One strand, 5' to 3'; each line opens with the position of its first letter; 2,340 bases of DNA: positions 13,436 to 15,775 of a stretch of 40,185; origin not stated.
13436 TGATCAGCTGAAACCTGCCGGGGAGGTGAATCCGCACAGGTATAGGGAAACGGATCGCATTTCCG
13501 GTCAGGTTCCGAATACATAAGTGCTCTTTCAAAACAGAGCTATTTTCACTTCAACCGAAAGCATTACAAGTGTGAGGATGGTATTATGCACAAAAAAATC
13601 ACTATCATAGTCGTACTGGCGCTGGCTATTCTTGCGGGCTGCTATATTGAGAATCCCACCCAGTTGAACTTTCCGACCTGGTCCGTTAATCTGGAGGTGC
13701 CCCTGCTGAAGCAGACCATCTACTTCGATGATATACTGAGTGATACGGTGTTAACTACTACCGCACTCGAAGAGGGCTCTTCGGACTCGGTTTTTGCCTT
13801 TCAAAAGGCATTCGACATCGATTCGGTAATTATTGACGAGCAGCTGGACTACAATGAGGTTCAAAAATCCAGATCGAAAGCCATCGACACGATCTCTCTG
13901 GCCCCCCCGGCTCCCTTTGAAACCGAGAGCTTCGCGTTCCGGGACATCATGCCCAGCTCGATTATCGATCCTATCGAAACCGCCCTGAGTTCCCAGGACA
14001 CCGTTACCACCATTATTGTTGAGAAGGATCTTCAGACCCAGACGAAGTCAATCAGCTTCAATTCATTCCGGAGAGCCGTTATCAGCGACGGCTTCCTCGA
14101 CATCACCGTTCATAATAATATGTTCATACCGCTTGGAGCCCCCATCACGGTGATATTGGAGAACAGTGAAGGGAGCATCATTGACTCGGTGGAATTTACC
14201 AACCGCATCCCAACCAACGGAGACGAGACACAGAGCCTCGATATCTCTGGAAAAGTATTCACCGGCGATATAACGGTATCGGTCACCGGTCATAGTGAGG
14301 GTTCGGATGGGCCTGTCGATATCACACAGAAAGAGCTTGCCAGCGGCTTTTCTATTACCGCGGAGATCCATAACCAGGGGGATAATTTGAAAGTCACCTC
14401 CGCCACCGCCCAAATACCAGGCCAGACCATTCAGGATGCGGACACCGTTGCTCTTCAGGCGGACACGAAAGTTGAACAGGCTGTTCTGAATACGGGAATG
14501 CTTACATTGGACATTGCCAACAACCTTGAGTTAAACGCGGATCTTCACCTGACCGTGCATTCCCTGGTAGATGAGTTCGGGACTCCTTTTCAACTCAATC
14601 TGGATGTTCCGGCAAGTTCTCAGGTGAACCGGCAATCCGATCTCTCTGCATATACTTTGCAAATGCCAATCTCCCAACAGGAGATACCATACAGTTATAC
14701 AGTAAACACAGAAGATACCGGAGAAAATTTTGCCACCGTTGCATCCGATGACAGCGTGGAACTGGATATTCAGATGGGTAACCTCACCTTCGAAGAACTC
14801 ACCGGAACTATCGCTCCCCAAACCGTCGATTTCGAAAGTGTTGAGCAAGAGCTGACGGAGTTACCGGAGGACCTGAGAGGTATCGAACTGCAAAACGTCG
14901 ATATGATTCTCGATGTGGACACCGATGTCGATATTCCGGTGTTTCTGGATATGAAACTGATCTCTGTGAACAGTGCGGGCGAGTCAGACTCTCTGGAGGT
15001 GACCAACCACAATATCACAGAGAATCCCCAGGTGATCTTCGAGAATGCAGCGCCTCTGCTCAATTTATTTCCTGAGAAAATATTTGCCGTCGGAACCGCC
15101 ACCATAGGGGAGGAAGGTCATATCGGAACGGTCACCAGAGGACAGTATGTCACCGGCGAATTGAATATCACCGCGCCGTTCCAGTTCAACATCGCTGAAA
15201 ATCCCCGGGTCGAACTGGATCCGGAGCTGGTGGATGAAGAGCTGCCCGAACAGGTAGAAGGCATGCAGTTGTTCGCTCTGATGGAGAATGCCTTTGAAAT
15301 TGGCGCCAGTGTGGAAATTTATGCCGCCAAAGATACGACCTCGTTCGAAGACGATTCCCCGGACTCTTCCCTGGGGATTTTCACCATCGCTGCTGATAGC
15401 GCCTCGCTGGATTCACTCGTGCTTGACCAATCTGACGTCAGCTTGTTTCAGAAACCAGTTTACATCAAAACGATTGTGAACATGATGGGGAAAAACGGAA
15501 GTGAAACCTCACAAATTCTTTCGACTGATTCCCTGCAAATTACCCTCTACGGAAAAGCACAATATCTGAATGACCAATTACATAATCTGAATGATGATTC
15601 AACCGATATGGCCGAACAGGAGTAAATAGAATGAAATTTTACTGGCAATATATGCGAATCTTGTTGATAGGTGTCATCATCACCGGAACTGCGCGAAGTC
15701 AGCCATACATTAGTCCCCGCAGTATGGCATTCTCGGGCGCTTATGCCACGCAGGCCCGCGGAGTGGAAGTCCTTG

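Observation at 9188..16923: Tandemly duplicated two-gene cassette: large acidic multi-module lipoprotein + FadL/PorV-like outer-membrane barrel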

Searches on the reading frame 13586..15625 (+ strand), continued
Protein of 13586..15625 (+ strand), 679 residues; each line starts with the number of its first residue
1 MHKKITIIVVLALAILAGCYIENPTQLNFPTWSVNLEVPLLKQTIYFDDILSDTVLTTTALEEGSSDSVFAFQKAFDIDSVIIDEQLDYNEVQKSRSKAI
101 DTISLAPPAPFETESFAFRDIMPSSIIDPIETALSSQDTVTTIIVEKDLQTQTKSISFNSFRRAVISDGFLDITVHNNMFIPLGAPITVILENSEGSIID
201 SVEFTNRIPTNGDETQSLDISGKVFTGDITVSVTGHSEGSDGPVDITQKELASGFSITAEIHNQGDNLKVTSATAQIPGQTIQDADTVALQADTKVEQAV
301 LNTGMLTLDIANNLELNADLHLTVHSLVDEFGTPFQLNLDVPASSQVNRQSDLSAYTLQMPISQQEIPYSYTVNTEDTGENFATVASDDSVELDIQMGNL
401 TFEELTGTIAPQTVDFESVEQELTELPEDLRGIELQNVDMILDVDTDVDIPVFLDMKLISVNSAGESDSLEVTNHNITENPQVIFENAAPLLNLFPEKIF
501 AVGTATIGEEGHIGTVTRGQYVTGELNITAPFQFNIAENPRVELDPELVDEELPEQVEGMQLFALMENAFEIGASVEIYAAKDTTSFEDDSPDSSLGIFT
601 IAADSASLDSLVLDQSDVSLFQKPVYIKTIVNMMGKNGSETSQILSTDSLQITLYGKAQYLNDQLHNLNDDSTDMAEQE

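Call 82: search_solved_structures(query=A7, max_evalue=10, show_alignments=4)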
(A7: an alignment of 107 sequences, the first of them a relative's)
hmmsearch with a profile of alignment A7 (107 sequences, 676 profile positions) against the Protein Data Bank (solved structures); distinct sequences matched with E-value up to 10: 0.

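Call 102: find_related_loci(query=A1, collection=metagenome_contigs, flank=4000)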
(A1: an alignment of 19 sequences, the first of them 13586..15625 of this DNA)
Query A1 (679 aa) in metagenome_contigs; peptide patterns used: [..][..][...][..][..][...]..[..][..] (x = any residue, [..] = any of these).
312 stretches matched a pattern; 53 encode a relative of the query (tblastn E <= 1e-3); 53 distinct loci.
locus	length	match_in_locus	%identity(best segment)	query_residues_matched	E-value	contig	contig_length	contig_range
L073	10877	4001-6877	35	1-663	3e-68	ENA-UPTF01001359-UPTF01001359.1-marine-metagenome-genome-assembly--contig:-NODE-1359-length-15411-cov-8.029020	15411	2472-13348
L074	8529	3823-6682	35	11-663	4e-68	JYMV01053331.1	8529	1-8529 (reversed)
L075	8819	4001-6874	35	3-663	3e-68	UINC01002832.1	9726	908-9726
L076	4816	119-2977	35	11-663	1e-67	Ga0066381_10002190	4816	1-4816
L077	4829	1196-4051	32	15-675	1e-66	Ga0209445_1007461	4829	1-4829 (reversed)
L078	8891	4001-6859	34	11-663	4e-66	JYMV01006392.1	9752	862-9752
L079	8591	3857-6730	29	11-663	3e-66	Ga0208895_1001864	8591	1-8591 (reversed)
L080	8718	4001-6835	34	11-663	3e-66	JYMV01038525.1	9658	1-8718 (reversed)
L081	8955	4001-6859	34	11-663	4e-66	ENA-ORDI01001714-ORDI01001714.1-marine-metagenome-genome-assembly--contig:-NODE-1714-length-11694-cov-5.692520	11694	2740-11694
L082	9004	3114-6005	35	4-675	3e-65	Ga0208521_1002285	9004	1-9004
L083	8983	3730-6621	35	4-675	3e-65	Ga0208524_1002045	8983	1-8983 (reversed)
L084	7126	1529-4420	35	4-675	3e-65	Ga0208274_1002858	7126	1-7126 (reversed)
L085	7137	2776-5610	29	17-663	1e-64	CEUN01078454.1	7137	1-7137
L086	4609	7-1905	30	84-675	8e-65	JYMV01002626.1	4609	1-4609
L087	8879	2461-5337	33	1-663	1e-64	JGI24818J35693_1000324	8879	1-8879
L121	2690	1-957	31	360-671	9e-50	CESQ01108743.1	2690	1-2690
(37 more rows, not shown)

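Call 115: search_dna_similar(query=window:13586-15625:+, collection=plasmids, mode=protein, max_evalue=0.01, max_rows=15)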
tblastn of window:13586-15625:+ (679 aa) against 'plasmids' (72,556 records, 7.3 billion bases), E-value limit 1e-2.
No match.

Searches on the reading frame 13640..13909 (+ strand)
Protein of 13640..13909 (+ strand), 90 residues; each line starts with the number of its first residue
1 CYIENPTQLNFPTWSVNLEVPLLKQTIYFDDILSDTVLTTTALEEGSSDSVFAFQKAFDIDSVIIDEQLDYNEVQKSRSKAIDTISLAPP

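Call 65: search_solved_structures(query=A5, max_evalue=10, show_alignments=5)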
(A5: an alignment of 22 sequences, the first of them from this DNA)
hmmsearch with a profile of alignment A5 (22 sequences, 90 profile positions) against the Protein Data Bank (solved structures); distinct sequences matched with E-value up to 10: 3.
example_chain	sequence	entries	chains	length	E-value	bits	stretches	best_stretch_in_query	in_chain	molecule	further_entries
5cpu_A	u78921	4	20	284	1.2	12.6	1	4-36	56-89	VP1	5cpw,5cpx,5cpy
4fdw_A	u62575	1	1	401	1.4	12.3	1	40-88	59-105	leucine rich hypothetical protein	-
7k22_F1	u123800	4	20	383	1.6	12.2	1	4-36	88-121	Capsid protein VP1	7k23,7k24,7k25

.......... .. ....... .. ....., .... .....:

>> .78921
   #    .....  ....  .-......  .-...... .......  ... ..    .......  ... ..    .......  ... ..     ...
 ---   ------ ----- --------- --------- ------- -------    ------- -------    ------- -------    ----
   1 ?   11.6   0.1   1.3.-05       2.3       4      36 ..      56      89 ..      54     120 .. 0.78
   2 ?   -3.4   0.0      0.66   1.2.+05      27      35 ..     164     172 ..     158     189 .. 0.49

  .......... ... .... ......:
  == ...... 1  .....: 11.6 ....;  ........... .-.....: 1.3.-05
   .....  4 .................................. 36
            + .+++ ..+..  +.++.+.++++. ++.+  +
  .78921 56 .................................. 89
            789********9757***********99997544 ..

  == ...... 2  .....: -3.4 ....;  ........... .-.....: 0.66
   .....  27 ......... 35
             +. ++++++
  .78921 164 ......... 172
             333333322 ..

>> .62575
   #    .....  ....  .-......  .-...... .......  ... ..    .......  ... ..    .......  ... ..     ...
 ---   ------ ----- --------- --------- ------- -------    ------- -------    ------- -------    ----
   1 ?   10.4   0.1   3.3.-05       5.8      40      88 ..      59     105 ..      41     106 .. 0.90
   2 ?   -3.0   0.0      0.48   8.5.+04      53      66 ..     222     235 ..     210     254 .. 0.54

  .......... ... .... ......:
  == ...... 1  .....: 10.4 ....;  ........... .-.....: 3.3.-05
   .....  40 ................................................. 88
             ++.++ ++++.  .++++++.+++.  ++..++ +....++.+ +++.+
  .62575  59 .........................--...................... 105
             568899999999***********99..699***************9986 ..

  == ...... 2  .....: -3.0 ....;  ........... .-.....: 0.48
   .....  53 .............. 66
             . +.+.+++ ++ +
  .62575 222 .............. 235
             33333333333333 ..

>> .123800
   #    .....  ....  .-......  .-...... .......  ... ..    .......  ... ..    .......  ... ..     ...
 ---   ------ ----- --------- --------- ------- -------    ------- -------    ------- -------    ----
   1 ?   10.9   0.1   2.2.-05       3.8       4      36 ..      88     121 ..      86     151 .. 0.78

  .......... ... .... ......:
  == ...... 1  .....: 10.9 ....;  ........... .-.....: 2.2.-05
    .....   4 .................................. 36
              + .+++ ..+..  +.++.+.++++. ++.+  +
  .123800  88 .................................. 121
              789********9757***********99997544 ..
